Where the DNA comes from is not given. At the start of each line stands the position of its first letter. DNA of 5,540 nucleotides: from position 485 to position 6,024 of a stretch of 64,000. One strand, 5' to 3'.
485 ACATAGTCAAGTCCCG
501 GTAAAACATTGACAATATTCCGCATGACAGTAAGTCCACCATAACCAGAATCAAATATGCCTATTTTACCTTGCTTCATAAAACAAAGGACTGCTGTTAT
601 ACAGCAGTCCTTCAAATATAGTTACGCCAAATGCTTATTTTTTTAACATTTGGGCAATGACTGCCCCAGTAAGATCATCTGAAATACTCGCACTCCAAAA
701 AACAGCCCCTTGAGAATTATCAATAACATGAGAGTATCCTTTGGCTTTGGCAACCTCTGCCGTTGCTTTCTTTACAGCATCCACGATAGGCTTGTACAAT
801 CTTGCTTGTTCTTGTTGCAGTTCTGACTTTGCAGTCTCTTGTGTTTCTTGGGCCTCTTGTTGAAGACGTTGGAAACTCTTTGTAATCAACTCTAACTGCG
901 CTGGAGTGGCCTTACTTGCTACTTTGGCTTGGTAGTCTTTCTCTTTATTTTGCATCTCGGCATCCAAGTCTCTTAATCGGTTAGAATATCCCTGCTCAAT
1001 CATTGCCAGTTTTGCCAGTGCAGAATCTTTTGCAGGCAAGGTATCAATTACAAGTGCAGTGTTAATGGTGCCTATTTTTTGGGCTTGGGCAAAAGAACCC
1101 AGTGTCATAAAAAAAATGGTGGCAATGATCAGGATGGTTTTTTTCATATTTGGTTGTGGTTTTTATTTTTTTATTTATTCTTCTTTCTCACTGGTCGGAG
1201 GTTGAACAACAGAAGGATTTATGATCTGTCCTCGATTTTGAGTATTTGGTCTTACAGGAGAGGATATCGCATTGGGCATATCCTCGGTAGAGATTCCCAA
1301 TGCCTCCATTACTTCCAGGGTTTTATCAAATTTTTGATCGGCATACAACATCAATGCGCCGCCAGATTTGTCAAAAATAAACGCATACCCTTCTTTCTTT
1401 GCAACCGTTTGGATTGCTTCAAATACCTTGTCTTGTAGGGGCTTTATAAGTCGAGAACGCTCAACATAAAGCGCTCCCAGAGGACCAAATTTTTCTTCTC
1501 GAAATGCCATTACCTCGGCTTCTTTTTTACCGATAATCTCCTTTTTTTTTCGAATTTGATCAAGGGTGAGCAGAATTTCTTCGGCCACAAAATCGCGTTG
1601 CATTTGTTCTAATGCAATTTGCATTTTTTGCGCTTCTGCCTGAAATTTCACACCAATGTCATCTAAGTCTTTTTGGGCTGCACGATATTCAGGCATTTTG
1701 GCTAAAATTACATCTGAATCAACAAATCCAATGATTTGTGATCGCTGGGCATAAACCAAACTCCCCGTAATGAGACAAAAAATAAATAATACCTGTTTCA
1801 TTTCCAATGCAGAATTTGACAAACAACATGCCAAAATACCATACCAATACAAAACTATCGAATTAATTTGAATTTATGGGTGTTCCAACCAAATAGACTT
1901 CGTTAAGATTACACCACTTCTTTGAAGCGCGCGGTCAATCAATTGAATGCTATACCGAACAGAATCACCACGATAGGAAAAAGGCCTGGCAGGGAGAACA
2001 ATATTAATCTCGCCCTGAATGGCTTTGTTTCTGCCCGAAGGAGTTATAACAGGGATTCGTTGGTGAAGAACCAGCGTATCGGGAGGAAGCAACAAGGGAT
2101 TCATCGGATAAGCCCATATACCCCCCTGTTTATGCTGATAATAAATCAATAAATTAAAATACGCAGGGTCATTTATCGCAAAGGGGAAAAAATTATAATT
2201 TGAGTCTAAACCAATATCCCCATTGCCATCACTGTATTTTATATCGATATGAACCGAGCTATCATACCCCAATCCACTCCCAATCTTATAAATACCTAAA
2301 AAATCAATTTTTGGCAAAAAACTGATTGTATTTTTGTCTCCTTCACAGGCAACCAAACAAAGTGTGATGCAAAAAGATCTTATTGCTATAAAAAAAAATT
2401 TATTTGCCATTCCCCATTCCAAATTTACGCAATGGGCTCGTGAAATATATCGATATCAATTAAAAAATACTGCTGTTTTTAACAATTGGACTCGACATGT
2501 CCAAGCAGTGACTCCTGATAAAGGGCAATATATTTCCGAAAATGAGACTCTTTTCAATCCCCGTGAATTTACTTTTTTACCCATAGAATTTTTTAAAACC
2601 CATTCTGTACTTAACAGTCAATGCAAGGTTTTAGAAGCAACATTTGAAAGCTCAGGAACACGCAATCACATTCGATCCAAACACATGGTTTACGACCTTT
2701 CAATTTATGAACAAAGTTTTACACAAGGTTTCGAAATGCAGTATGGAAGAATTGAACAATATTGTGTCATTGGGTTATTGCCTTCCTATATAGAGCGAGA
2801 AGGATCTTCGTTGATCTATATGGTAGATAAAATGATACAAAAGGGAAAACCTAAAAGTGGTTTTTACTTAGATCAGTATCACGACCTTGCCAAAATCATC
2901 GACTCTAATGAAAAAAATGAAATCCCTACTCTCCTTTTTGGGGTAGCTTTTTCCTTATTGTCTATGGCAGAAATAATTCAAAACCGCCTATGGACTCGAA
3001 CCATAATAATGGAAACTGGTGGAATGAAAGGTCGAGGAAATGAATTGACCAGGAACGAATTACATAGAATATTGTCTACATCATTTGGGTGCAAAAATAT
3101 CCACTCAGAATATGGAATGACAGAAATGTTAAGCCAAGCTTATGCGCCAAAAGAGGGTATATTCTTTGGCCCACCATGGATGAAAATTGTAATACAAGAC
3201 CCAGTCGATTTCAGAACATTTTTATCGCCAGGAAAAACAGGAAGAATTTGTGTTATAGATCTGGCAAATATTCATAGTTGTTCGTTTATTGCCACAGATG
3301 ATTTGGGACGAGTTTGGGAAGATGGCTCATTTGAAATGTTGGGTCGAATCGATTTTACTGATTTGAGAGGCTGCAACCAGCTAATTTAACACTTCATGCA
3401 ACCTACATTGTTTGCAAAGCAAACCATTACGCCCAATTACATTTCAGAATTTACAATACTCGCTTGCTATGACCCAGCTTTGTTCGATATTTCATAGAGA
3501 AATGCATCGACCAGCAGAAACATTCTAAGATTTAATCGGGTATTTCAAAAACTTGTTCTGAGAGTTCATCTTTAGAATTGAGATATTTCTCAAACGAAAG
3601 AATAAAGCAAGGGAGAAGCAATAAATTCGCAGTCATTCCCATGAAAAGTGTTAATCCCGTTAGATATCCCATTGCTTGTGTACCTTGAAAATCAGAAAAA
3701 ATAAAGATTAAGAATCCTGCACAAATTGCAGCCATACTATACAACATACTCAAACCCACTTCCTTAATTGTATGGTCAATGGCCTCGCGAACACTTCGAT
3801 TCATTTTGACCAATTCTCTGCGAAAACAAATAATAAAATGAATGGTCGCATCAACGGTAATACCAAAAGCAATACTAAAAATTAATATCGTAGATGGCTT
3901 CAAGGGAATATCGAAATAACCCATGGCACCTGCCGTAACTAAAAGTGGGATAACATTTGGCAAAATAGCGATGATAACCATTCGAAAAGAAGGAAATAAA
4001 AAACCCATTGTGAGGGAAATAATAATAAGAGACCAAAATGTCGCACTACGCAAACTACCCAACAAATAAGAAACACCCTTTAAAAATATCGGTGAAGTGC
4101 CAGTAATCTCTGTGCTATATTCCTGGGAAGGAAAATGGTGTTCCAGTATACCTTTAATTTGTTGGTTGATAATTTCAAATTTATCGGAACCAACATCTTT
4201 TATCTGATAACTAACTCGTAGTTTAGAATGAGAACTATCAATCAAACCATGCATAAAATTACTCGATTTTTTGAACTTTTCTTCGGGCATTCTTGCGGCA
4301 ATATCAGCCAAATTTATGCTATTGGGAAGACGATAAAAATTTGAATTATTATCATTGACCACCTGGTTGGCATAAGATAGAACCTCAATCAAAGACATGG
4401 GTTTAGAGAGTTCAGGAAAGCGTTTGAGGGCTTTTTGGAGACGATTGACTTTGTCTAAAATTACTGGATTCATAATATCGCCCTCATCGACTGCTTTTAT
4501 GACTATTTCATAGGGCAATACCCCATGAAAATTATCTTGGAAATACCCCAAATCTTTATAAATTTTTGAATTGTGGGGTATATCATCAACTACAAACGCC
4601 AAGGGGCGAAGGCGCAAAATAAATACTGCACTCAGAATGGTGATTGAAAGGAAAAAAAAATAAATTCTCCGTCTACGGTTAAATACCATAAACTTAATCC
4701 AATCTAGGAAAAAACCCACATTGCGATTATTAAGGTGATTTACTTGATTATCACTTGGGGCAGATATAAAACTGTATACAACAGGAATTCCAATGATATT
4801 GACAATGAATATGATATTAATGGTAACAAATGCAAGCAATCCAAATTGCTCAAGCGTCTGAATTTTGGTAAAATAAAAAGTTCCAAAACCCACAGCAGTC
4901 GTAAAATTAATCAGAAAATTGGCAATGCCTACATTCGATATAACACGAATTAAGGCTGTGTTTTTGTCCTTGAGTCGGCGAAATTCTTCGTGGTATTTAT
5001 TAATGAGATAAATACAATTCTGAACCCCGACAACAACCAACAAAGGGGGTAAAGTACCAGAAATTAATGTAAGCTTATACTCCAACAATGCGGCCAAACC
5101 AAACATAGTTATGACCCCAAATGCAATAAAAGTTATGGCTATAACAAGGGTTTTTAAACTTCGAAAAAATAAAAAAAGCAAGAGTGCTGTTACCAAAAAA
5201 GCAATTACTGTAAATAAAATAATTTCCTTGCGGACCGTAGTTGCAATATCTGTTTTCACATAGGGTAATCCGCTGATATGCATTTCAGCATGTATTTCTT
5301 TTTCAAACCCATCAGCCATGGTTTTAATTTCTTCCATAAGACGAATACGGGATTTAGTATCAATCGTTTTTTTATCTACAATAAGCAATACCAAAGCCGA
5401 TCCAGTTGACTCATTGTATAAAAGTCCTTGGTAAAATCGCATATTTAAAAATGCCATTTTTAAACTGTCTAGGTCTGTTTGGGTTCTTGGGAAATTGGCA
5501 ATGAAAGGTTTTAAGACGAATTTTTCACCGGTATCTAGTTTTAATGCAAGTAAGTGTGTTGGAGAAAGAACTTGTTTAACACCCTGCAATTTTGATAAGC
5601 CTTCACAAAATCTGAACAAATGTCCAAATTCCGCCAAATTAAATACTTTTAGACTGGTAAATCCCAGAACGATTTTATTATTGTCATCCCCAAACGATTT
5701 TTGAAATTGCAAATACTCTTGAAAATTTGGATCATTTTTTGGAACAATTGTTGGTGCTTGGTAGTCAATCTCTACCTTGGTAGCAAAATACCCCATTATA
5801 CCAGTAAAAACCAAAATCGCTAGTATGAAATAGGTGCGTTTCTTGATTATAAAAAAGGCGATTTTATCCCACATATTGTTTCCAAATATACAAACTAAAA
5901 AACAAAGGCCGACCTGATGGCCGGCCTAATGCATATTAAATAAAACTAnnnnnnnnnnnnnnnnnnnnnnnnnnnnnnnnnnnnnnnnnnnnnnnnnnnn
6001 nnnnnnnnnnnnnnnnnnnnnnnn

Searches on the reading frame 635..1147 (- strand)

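Call 80: search_protein_families(library=pfam, proteins=[window:635-1147:-], max_evalue=0.00001)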
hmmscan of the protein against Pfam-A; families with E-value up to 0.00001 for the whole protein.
window:635-1147:- (170 aa): 1 family
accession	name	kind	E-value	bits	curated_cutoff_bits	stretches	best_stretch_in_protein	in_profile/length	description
PF03938.19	OmpH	-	8.6e-26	91.3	32.4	1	24-167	1-141/141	Outer membrane protein (OmpH-like)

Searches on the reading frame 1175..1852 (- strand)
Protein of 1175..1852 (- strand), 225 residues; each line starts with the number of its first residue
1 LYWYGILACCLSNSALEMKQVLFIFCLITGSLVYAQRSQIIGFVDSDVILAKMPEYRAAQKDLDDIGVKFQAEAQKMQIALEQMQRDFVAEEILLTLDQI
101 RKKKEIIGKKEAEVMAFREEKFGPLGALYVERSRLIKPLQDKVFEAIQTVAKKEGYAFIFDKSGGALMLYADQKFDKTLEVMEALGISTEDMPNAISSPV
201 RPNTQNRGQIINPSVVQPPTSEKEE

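Call 80: search_protein_families(library=pfam, proteins=[window:1175-1852:-], max_evalue=0.00001)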
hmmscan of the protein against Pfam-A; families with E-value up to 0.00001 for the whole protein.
window:1175-1852:- (225 aa): 1 family
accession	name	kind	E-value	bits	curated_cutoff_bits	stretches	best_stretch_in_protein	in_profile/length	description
PF03938.19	OmpH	-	1.7e-28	100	32.4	1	41-185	2-141/141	Outer membrane protein (OmpH-like)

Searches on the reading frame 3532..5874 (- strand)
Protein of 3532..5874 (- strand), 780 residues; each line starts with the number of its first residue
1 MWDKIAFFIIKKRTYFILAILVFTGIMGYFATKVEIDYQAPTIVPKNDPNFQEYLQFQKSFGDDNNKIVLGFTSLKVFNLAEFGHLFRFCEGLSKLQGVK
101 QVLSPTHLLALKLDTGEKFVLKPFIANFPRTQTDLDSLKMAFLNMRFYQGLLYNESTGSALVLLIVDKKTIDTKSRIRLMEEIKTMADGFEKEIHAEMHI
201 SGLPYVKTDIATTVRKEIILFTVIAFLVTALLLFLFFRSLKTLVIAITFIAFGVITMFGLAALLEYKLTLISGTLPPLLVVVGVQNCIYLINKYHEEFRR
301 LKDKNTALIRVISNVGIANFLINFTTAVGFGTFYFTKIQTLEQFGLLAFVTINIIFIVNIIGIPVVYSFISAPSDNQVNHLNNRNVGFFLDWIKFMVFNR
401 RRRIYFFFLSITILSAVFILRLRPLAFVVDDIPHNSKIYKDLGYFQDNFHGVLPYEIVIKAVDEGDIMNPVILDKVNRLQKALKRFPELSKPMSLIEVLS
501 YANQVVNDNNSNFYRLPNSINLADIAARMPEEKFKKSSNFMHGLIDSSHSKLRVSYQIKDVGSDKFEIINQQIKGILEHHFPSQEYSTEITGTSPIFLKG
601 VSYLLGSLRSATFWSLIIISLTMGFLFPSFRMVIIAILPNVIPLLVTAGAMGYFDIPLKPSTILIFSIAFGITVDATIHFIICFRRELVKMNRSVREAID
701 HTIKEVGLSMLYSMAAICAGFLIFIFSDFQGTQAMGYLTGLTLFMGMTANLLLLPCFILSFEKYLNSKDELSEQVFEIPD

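Call 80: search_protein_families(library=pfam, proteins=[window:3532-5874:-], max_evalue=0.00001)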
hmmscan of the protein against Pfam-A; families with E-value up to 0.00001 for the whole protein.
window:3532-5874:- (780 aa): 2 families
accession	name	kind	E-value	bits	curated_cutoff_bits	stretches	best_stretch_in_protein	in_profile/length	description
PF03176.21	MMPL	-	3.3e-29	102.3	20.5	2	172-359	99-291/333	MMPL family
PF12349.14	Sterol-sensing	-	8.4e-08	32.7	22.3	1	244-360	10-126/153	Sterol-sensing domain of SREBP cleavage-activation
